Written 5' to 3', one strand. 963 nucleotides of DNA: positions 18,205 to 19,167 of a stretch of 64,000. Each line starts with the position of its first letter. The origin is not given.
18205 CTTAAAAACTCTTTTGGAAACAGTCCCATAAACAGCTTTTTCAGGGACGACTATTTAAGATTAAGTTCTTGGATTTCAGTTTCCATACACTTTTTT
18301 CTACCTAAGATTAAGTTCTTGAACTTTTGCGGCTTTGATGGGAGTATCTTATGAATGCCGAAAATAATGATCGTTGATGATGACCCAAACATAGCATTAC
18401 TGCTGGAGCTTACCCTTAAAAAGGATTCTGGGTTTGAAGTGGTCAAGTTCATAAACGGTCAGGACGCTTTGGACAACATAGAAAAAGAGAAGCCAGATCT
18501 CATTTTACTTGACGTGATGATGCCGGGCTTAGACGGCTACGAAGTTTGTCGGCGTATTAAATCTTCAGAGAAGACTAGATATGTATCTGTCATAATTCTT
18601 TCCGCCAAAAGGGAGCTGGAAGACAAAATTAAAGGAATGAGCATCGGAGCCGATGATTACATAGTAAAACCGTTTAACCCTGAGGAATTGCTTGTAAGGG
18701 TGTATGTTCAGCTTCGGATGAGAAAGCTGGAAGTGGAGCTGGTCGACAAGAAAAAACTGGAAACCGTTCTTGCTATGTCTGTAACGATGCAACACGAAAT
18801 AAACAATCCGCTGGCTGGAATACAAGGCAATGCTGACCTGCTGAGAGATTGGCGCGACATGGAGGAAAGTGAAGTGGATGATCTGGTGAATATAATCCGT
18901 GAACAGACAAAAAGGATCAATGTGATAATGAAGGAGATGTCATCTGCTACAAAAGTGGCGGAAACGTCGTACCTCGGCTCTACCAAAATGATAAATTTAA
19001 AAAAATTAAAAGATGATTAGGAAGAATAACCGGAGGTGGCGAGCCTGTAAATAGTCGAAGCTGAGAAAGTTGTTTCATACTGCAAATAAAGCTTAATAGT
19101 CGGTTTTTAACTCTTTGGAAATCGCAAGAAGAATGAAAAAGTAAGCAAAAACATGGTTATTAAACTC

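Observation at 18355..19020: Orphan REC plus DHp(HisKA)-only protein lacking an ATPase domain, encoded immediately downstream of the giant scaffold gene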

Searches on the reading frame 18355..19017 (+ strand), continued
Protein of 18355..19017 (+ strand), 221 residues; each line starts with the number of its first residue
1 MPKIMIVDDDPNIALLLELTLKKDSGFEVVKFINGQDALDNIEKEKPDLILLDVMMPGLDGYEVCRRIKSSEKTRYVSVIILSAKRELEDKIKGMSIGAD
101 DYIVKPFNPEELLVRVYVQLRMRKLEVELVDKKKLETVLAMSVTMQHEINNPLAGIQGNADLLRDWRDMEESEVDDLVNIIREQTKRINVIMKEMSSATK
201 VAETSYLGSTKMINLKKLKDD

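Call 63: search_protein_representatives(alignment_id=A1)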
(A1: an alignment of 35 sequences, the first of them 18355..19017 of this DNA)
Query: 35 sequences, 224 profile positions. Proteins with E-value up to 0.001 (for the whole library): 1729718; up to 1e-10: 827937; up to 1e-30: 59856. The best 150 are listed.
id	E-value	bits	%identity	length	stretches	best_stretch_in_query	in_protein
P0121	1.2e-105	368.1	-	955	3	4-201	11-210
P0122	3.5e-105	366.6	-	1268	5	3-138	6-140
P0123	4.7e-104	362.9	-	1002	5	3-129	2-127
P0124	1.0e-103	361.8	-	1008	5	2-135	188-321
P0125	3.4e-103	360.1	-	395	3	2-121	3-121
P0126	6.9e-103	359.1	-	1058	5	3-130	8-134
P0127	1.3e-101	354.9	-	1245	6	2-160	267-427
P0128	1.3e-100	351.7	-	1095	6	3-131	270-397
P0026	3.4e-100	350.3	-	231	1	1-221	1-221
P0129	1.1e-99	348.7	-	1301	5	2-139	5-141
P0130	1.4e-99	348.3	-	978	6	2-130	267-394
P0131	8.9e-99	345.6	-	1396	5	2-121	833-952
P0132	4.4e-97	340.1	-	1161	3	2-200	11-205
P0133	4.3e-96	336.9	-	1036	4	2-201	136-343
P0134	2.5e-95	334.4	-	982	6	2-132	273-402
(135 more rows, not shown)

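Call 65: find_related_loci(query=window:18355-19017:+, collection=metagenome_contigs, flank=6000)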
Query window:18355-19017:+ (221 aa) in metagenome_contigs; peptide patterns used: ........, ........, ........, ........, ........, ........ (x = any residue, [..] = any of these).
275 stretches matched a pattern; 122 encode a relative of the query (tblastn E <= 1e-3); the best 80 are kept; 80 distinct loci.
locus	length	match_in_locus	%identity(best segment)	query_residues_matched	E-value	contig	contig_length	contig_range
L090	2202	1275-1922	55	1-216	1e-81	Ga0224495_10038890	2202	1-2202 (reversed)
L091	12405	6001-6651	54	1-217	5e-76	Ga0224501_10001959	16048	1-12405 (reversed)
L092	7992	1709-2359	51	1-217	2e-74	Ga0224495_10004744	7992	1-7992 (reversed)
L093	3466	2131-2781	51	1-217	8e-74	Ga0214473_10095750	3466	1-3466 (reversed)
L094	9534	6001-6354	50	3-121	5e-34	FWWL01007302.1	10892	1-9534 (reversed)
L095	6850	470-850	48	1-130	9e-34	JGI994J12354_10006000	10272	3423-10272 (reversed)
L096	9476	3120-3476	53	2-121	3e-33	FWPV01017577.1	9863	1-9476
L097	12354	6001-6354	50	3-121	6e-33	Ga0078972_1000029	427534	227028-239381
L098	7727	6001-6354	50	3-121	7e-33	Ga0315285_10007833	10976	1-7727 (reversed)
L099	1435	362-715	50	3-121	2e-33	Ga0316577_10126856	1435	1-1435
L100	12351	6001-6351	50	3-121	1e-32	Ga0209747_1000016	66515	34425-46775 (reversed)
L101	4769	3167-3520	52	3-121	8e-33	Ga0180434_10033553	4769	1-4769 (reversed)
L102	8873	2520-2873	50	3-121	9e-33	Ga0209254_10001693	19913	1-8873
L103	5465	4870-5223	49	3-121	2e-32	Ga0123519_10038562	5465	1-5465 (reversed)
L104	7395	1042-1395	52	3-121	8e-33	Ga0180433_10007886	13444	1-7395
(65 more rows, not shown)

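Call 69: search_protein_families(library=ncbifam, proteins=[L003:7753-9270:+, L003:5382-5828:+, L003:10761-11603:+], max_evalue=0.01)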
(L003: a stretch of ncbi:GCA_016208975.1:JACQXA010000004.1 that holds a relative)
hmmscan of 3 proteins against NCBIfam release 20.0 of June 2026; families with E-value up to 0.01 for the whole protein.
L003:7753-9270:+ (506 aa): 0 families

L003:5382-5828:+ (149 aa): 8 families
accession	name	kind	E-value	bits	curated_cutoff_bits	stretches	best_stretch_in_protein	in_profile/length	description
NF045593.1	bilirub_TF_BilQ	equivalog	5.7e-05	22.8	125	1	69-138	62-131/135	bilirubin utilization transcriptional regulator BilQ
NF050133.1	TransRegFabT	equivalog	0.00013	22.3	200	1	35-129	27-121/138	fatty acid biosynthesis transcriptional regulator FabT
NF052638.1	TransRegOhrRVib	equivalog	0.00023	20.9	200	1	29-121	28-121/141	transcriptional regulator OhrR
NF052438.1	TransRegRv0880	equivalog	0.00058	19.7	220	1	41-136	38-133/143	Rv0880 family HTH-type transcriptional regulator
NF053777.1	Saro0803TransReg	equivalog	0.00099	18.8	200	1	34-104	34-104/140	Saro_0803 family transcriptional regulator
TIGR02337.1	HpaR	equivalog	0.0013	18.6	121.2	1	33-134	24-125/130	homoprotocatechuate degradation operon regulator HpaR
NF002926.0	PRK03573.1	equivalog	0.0049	16.8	120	0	74-137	69-132/144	transcriptional regulator SlyA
NF053814.1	teico_TcaR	equivalog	0.0078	16.3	170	0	40-130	41-133/151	MarR family transcriptional regulator TcaR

L003:10761-11603:+ (281 aa): 0 families

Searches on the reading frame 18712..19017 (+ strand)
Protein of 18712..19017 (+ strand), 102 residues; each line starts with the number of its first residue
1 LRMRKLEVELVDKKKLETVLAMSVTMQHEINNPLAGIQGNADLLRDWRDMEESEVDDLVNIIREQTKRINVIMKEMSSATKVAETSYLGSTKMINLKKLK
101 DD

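Call 45: search_protein_families(library=ncbifam, proteins=[window:18712-19017:+], max_evalue=1)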
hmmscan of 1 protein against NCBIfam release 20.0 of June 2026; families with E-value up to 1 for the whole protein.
seq(102 aa): 30 families (the best 25 are shown)
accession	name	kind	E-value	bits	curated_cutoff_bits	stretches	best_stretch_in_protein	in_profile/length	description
NF008312.0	PRK11100.1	equivalog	6.4e-10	38.4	356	1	5-99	245-334/477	two-component system sensor histidine kinase CreC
NF047466.1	hybrid_RR_LvrB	exception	1.3e-09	37.7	500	1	6-83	139-215/377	hybrid histidine kinase/response regulator LvrB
NF053867.1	SprKinKinDBac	equivalog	3.4e-08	32.4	775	1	5-76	272-341/500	sporulation kinase KinD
TIGR02966.1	phoR_proteo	equivalog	4.4e-06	25.9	334.2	1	26-99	121-194/333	phosphate regulon sensor histidine kinase PhoR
NF007688.0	PRK10364.1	equivalog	4.8e-06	25.6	479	1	4-84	225-304/460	two-component system sensor histidine kinase ZraS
NF047497.1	HK_LIC_12097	equivalog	1.7e-05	23.8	500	1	7-85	138-217/367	LIC_12097 family sensor histidine kinase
NF033091.0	HK_VanS_ACDEFG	equivalog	1.9e-05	24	400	1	24-99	79-154/293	vancomycin resistance histidine kinase VanS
NF033792.0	ActS_PrrB_HisK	equivalog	2.4e-05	23.4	350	1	10-85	193-267/423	ActS/PrrB/RegB family redox-sensitive histidine kinase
NF008293.1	PRK11073.1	equivalog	2.9e-05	23.5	240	1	4-74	115-183/349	nitrogen regulation protein NR(II)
NF046044.1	PnpS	equivalog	3.7e-05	22.9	400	1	26-99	177-250/390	two-component system histidine kinase PnpS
NF008468.0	PRK11360.1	equivalog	5e-05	21.9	646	1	5-76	382-451/616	two-component system sensor histidine kinase AtoS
TIGR03785.1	marine_sort_HK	equivalog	8.6e-05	21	612.2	1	21-93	487-557/703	proteobacterial dedicated sortase system histidine kinase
NF053855.1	HisKinPhoRBctds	equivalog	9.6e-05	21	500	1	25-99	367-441/583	two-component system sensor histidine kinase PhoR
NF045988.1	HisKinRegBRhodob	equivalog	0.00011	20.7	570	1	13-81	206-273/462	sensor histidine kinase RegB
NF010411.0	PRK13837.1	equivalog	0.00015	20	647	1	4-68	435-499/828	two-component system VirA-like sensor kinase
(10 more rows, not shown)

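Call 46: search_solved_structures(query=window:18712-19017:+, max_evalue=1, show_alignments=3)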
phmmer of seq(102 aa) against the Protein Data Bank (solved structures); distinct sequences matched with E-value up to 1: 12.
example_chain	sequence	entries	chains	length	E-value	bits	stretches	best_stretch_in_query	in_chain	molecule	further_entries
8vc9_A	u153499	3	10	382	1.5e-06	31.8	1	5-77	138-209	Leptospira virulence regulator B (LvrB) | histidine kinase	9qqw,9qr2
9jfj_A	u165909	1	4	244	0.0037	21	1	4-81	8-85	Sensor histidine kinase ZraS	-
3a0r_A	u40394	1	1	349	0.022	18.5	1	5-82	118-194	Sensor protein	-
6paj_A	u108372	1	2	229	0.025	18.3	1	25-82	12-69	Sensor protein SrrB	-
7z8n_A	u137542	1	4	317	0.047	17.4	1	3-84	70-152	Histidine kinase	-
4gcz_A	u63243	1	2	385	0.054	17.2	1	2-77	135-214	Blue-light photoreceptor, Sensor protein fixL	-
8a3u_A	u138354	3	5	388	0.055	17.2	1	2-77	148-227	Putative Sensory box protein,Sensor protein FixL | Putative Sensory box protein,Putative Sensory box protein,Sensor protein FixL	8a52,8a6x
8a7f_A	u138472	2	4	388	0.057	17.2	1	2-77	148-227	Putative Sensory box protein,Sensor protein FixL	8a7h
4jas_A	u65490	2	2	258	0.43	14.4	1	10-86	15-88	Histidine kinase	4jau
3d36_A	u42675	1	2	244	0.45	14.3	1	12-75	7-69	Sporulation kinase B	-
7n0e_A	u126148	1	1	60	0.55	14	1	25-72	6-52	Histidine kinase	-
5h02_A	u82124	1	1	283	0.87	13.4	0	31-66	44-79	Glycine sarcosine N-methyltransferase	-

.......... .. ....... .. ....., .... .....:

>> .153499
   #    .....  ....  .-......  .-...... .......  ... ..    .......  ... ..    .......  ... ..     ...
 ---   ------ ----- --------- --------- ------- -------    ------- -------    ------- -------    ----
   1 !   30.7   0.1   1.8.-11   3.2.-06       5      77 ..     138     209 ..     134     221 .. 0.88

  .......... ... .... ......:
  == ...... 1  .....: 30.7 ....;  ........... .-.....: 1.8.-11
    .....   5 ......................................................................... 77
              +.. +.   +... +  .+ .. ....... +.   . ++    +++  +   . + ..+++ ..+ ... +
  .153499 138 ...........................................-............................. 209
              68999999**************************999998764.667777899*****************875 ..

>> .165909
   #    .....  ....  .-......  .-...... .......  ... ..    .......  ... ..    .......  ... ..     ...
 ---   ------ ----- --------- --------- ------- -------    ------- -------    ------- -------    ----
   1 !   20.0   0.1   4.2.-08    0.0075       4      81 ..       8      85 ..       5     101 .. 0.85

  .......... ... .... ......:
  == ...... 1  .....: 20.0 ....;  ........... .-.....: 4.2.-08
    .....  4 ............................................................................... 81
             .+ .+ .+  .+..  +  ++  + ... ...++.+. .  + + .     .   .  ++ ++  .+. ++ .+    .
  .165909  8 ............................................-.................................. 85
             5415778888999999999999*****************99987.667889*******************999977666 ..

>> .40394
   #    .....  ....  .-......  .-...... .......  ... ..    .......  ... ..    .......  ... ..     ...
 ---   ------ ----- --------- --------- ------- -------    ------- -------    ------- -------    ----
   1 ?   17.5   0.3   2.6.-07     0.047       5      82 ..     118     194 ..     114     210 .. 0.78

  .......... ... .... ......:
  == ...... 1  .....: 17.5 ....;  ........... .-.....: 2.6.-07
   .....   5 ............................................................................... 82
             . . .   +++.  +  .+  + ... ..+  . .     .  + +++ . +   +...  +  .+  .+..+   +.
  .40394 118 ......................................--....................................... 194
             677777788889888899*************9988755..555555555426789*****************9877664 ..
